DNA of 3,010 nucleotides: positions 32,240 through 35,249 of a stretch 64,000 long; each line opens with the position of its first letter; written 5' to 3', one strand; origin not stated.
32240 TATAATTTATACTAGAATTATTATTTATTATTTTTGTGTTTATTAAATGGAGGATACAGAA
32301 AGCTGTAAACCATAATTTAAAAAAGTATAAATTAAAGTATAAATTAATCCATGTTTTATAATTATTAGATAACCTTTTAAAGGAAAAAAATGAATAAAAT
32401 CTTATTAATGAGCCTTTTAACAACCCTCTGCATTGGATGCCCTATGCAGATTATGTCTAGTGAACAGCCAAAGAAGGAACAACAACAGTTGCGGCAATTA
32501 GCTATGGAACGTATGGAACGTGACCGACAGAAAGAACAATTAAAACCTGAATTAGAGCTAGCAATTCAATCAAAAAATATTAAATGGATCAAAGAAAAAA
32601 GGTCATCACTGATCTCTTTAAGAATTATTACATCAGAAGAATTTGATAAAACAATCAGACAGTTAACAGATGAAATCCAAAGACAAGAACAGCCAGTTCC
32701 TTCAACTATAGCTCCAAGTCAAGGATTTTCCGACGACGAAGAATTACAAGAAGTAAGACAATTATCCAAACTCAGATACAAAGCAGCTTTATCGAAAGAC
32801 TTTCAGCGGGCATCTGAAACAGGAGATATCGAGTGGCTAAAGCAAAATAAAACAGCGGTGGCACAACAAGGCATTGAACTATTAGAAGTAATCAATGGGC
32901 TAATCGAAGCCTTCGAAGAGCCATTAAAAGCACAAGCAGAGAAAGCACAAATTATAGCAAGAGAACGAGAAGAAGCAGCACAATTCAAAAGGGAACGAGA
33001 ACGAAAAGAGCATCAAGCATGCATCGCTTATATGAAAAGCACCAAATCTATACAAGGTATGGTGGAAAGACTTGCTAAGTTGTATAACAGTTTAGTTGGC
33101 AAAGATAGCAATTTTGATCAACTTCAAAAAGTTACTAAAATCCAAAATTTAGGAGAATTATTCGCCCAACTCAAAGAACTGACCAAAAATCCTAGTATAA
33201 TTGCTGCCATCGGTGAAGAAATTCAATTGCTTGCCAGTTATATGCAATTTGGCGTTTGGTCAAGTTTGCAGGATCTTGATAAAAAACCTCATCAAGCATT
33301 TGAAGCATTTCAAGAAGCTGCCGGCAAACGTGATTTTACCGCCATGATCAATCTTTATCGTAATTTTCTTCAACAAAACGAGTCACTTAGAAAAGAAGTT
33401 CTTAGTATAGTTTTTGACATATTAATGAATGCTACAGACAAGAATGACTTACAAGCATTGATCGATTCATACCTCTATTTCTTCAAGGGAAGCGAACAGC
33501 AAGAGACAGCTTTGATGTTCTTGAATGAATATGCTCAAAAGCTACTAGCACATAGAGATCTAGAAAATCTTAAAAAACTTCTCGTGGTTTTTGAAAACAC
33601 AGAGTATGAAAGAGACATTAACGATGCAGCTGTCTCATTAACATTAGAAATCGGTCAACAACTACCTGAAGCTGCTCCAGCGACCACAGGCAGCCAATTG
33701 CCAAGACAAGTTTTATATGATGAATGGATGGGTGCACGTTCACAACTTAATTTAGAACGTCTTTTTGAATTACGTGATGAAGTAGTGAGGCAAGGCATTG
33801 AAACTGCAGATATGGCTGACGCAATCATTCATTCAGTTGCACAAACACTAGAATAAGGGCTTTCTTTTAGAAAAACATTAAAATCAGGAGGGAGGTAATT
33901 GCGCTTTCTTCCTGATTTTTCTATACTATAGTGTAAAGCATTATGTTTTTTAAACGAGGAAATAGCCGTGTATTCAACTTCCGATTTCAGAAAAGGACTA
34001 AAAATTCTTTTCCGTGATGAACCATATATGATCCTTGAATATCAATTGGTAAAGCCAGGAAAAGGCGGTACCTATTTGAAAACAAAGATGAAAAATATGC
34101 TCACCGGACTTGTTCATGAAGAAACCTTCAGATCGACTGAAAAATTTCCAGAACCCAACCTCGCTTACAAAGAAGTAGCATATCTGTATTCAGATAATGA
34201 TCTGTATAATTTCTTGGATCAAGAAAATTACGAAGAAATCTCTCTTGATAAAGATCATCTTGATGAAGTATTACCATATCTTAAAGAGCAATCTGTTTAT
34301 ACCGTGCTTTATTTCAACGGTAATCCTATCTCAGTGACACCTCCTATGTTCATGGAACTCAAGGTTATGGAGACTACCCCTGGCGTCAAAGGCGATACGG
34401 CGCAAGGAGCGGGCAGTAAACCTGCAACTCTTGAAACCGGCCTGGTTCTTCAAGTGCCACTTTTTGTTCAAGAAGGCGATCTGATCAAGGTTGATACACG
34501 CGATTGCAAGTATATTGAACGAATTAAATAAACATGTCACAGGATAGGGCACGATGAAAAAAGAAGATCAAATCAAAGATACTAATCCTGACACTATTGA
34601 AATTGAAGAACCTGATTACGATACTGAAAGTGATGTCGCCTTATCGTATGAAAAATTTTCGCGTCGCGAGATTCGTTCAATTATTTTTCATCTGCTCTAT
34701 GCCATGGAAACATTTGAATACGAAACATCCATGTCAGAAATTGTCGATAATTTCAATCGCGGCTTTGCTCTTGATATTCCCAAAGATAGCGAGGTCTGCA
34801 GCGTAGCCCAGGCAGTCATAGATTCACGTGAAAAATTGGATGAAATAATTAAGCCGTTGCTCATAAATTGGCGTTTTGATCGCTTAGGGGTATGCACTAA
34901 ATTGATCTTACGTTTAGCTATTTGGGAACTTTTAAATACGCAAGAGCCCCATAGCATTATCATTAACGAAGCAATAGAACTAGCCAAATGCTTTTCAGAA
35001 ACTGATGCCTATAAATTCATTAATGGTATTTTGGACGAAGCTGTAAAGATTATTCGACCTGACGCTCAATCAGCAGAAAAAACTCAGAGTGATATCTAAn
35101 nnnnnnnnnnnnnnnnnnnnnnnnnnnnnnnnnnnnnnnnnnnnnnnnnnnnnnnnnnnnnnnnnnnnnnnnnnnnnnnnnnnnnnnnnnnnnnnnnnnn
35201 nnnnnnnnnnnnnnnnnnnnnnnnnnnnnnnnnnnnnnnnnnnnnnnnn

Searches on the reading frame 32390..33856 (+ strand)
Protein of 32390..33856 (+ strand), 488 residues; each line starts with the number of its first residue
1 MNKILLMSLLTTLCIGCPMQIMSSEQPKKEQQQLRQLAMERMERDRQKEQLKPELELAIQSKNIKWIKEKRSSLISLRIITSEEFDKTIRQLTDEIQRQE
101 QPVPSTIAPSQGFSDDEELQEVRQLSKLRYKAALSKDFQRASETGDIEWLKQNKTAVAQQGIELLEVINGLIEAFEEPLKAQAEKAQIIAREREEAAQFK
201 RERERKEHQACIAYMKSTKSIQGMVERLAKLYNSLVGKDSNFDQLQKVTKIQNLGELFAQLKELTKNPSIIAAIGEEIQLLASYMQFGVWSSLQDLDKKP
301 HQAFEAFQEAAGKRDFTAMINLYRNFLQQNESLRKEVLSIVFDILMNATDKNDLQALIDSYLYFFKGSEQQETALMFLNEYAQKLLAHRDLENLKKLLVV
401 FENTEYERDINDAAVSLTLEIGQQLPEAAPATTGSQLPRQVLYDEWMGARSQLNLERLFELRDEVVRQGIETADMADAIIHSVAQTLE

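Call 8: search_protein_families(library=pfam, proteins=[window:32390-33856:+], max_evalue=0.001)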
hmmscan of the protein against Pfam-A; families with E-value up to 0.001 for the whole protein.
window:32390-33856:+ (488 aa): 0 families

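Call 99: search_protein_families(library=pfam, proteins=[window:32390-33856:+], max_evalue=1)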
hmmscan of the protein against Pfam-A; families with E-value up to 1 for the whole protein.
window:32390-33856:+ (488 aa): 1 family
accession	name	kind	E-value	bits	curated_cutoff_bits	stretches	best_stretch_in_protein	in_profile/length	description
PF09361.15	Phasin_2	-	0.088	13.5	24.9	1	213-266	13-68/100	Phasin protein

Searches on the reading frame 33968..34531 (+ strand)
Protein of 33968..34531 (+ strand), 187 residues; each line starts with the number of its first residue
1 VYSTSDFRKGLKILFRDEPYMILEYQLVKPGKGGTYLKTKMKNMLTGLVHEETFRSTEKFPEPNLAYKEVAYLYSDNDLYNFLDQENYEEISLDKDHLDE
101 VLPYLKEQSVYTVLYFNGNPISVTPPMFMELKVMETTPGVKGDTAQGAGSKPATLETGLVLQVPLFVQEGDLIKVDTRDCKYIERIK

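Call 52: search_protein_families(library=pfam, proteins=[window:33968-34531:+], max_evalue=0.001)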
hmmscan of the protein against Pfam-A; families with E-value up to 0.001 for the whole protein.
window:33968-34531:+ (187 aa): 3 families
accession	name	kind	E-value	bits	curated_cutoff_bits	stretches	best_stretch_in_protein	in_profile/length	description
PF09285.17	Elong-fact-P_C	-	8.6e-27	93.1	25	1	130-185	2-56/56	Elongation factor P, C-terminal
PF08207.18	EFP_N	-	3.9e-22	78.5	23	1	3-60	1-58/58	Elongation factor P (EF-P) KOW-like domain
PF01132.26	EFP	-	4.7e-17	62.1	27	1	68-121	1-54/54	Elongation factor P (EF-P) OB domain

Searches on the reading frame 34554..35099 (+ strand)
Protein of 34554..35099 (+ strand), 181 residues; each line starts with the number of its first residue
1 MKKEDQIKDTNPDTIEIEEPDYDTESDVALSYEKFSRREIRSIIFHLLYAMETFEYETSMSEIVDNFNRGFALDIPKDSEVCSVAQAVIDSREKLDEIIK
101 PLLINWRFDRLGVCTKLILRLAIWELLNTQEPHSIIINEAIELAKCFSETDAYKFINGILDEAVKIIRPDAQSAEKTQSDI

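Call 52: search_protein_families(library=pfam, proteins=[window:34554-35099:+], max_evalue=0.001)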
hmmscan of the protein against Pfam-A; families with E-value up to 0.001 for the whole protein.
window:34554-35099:+ (181 aa): 1 family
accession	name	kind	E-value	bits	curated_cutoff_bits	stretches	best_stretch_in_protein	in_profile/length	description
PF01029.23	NusB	-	3.1e-26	92.8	23.1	1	39-164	2-132/133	NusB family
